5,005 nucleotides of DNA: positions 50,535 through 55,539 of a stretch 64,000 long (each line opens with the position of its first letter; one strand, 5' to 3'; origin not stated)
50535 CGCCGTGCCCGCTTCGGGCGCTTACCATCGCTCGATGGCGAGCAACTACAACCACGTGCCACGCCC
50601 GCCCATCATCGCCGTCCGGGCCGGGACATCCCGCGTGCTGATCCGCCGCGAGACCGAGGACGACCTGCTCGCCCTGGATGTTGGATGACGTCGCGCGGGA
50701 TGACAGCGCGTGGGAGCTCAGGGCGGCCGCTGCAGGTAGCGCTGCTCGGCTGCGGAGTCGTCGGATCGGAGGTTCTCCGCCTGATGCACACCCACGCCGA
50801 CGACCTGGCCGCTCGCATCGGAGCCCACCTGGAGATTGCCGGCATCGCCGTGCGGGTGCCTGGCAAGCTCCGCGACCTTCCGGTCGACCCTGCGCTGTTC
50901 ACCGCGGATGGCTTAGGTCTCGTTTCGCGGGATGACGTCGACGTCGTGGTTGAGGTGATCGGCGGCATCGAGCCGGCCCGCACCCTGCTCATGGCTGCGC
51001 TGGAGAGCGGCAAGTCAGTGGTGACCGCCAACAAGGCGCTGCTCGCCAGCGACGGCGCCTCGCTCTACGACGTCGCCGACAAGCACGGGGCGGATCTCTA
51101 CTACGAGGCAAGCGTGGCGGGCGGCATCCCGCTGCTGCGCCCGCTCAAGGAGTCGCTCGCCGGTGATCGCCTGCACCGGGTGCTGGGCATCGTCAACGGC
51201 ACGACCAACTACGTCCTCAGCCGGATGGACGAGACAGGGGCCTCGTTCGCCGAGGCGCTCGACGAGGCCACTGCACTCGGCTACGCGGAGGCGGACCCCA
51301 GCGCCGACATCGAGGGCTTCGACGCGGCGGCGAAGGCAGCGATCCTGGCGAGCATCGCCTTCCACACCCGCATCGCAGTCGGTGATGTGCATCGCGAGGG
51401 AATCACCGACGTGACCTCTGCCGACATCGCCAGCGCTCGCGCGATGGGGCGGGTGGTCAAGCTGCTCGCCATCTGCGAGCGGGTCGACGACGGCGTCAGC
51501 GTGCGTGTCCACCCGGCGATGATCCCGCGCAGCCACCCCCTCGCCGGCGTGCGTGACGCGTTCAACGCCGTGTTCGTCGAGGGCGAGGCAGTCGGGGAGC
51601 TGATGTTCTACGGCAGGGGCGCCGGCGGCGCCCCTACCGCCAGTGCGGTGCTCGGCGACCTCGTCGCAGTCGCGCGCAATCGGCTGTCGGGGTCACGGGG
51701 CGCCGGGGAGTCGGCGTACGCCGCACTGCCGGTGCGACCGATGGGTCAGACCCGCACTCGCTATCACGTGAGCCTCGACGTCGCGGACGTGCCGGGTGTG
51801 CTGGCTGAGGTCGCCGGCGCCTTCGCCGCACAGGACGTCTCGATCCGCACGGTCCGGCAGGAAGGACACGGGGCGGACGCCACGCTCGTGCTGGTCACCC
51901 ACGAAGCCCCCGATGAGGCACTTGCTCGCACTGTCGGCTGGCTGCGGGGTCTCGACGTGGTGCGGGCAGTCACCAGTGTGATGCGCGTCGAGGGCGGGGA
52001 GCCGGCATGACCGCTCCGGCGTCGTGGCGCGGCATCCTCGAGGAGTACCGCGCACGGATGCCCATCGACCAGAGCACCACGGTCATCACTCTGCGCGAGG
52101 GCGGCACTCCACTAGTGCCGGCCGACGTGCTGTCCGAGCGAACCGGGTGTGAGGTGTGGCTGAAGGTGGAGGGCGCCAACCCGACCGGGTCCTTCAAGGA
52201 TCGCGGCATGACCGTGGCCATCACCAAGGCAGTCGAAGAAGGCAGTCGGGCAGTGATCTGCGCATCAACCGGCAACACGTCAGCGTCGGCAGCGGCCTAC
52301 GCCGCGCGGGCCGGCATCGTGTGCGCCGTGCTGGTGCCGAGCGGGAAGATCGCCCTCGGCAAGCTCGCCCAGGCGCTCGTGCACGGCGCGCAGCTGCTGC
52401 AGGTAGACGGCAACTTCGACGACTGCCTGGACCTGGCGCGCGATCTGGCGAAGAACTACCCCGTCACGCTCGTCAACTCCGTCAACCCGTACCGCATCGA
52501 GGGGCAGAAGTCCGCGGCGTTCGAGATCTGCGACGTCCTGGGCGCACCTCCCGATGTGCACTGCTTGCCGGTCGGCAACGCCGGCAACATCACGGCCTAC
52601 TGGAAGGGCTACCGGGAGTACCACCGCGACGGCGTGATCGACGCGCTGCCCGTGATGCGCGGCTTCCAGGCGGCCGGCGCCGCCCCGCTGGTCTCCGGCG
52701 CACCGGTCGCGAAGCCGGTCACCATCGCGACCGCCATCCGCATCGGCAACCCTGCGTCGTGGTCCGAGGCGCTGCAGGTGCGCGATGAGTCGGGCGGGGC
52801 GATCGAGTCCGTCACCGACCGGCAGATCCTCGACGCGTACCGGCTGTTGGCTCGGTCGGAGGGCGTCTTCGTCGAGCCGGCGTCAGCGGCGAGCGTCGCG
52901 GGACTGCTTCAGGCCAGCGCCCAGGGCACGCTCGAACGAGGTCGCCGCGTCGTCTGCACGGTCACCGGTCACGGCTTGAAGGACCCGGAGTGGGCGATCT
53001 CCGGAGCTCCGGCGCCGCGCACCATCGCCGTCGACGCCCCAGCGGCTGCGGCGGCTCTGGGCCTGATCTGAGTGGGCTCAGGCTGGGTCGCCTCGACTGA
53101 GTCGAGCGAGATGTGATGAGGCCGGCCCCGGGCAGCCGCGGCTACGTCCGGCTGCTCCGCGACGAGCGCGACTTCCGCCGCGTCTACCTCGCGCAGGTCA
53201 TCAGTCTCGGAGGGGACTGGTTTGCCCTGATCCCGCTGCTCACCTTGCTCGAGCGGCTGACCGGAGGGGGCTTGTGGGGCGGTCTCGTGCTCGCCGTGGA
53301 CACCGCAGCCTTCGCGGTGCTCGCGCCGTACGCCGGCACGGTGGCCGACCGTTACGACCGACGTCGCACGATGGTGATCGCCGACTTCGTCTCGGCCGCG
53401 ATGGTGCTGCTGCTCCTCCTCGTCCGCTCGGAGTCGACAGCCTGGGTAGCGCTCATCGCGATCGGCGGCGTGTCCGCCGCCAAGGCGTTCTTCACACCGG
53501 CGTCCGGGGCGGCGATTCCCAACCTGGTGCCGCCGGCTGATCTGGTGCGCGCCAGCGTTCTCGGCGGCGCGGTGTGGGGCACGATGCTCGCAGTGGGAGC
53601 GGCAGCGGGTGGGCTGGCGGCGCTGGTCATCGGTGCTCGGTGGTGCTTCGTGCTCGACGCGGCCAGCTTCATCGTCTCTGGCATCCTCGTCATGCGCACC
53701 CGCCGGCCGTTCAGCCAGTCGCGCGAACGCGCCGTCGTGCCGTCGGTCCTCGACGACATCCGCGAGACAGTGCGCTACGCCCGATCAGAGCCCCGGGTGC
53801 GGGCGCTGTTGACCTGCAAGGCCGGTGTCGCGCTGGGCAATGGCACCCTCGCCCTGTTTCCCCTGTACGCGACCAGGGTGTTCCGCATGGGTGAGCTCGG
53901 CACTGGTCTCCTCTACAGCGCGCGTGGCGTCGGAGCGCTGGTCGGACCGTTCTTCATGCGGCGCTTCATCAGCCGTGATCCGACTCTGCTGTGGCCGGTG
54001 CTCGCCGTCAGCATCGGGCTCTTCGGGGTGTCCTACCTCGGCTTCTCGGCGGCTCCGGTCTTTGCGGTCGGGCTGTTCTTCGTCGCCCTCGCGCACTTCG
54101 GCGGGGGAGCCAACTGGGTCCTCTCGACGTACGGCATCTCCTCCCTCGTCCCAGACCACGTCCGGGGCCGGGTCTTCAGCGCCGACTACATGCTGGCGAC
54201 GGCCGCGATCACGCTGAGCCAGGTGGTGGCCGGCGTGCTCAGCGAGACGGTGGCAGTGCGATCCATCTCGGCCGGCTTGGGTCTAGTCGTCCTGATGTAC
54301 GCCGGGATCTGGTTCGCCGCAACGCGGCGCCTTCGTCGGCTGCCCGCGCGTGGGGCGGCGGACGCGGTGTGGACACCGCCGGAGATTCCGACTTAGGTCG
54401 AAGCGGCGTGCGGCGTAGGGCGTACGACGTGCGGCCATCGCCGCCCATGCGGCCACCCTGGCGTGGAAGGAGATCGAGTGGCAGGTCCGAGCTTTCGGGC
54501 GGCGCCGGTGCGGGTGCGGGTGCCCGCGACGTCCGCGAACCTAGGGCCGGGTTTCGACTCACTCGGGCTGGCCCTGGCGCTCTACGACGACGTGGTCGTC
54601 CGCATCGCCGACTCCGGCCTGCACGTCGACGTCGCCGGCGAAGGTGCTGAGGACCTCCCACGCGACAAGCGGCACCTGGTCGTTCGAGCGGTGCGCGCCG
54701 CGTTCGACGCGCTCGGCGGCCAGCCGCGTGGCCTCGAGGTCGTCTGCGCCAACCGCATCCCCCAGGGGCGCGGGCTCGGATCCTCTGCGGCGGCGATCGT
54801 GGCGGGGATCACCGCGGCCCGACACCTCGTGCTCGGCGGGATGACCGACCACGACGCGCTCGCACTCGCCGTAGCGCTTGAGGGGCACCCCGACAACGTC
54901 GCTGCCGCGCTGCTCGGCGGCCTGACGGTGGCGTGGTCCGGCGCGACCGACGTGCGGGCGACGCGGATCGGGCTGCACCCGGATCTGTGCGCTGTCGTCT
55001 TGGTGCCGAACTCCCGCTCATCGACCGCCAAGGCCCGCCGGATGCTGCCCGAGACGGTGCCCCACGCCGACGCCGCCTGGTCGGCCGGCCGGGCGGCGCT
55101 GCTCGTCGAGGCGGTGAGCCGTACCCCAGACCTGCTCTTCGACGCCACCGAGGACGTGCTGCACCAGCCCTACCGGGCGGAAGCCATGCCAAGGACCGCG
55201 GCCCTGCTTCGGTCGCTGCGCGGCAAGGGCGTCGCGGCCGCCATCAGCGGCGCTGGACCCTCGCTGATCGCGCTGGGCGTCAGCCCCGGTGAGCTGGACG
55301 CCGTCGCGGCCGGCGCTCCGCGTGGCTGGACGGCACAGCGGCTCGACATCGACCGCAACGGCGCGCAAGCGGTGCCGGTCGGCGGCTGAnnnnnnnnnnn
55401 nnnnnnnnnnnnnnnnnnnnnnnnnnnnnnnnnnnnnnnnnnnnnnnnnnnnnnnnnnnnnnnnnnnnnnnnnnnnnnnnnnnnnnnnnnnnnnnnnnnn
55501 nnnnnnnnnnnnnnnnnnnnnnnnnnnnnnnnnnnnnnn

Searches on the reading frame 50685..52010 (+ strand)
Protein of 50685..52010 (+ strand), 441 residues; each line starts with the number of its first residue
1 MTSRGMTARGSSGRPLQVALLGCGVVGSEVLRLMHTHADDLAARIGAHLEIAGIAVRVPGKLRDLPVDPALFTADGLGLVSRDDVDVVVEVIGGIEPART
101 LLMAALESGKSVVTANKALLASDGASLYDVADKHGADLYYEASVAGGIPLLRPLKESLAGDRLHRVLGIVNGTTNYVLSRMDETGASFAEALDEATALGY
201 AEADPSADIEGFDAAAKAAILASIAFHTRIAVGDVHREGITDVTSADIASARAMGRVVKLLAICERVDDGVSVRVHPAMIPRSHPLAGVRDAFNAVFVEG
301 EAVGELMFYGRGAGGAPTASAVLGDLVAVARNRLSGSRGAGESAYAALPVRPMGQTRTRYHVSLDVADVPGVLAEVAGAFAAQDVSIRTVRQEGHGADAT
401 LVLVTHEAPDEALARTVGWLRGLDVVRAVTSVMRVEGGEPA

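Call 32: search_protein_families(library=pfam, proteins=[window:50685-52010:+], max_evalue=0.00001)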
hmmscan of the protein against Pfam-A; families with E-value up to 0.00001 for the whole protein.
window:50685-52010:+ (441 aa): 3 families
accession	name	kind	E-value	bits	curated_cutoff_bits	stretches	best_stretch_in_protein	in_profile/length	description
PF00742.24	Homoserine_dh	-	5.8e-67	225.3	22.9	1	149-327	1-173/173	Homoserine dehydrogenase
PF03447.22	NAD_binding_3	-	1.3e-19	71.4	24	1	22-141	1-116/116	Homoserine dehydrogenase, NAD binding domain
PF01842.31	ACT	-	4e-09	36.5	27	1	362-414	3-58/66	ACT domain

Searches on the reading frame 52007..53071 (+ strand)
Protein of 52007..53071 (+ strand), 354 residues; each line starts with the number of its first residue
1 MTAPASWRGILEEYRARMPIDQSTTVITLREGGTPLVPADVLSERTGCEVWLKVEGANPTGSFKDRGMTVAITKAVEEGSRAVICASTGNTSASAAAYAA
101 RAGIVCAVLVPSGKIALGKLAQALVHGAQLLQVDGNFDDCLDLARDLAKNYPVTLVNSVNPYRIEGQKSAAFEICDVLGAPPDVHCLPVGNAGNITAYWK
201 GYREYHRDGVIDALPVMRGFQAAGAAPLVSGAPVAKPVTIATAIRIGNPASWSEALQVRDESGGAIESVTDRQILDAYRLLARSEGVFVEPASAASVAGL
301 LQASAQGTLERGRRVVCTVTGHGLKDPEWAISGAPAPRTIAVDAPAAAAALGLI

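Call 58: search_protein_families(library=pfam, proteins=[window:52007-53071:+], max_evalue=0.00001)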
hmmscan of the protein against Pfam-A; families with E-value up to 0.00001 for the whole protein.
window:52007-53071:+ (354 aa): 1 family
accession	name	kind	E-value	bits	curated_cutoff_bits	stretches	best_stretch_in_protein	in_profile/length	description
PF00291.31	PALP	-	1.9e-76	257.7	35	1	27-321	1-295/295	Pyridoxal-phosphate dependent enzyme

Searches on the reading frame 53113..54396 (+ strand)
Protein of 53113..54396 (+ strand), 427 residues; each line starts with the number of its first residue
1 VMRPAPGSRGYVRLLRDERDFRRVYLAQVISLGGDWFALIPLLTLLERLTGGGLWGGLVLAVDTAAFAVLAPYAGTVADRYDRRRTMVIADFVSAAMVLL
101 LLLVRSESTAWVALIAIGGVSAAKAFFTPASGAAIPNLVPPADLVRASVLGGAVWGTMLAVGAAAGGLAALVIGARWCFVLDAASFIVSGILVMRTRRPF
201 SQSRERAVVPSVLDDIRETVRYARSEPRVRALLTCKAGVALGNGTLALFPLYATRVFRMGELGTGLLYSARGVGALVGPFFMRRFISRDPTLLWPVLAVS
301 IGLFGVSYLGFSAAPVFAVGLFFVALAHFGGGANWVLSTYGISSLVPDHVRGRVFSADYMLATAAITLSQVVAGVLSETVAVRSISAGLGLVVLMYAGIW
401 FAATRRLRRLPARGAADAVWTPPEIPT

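Call 32: search_protein_families(library=pfam, proteins=[window:53113-54396:+], max_evalue=0.00001)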
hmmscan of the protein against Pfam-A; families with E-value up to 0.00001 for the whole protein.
window:53113-54396:+ (427 aa): 2 families
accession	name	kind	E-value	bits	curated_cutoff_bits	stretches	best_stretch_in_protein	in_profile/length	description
PF07690.21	MFS_1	-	3.5e-31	108.8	33.4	1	31-356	7-333/347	Major Facilitator Superfamily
PF05977.19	MFS_3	-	1.7e-22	80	27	1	20-412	11-400/524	Transmembrane secretion effector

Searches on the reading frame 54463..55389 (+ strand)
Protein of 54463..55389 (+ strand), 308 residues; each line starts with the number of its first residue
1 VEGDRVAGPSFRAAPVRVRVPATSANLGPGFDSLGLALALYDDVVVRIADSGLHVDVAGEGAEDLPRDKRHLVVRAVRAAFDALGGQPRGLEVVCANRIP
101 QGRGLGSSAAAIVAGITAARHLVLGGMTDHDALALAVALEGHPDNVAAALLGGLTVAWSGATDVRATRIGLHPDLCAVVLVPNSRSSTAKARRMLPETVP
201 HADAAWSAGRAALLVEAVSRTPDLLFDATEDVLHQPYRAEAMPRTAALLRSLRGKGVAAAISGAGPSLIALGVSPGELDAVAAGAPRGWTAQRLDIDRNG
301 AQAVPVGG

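Call 58: search_protein_families(library=pfam, proteins=[window:54463-55389:+], max_evalue=0.00001)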
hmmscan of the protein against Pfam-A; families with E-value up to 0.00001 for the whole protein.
window:54463-55389:+ (308 aa): 2 families
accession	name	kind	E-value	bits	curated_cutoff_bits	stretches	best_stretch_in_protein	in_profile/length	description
PF00288.32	GHMP_kinases_N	-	1.1e-16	61.2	22.3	1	72-153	2-87/87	GHMP kinases N terminal domain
PF08544.19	GHMP_kinases_C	-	1.8e-07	31.9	21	1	223-284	15-78/85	GHMP kinases C terminal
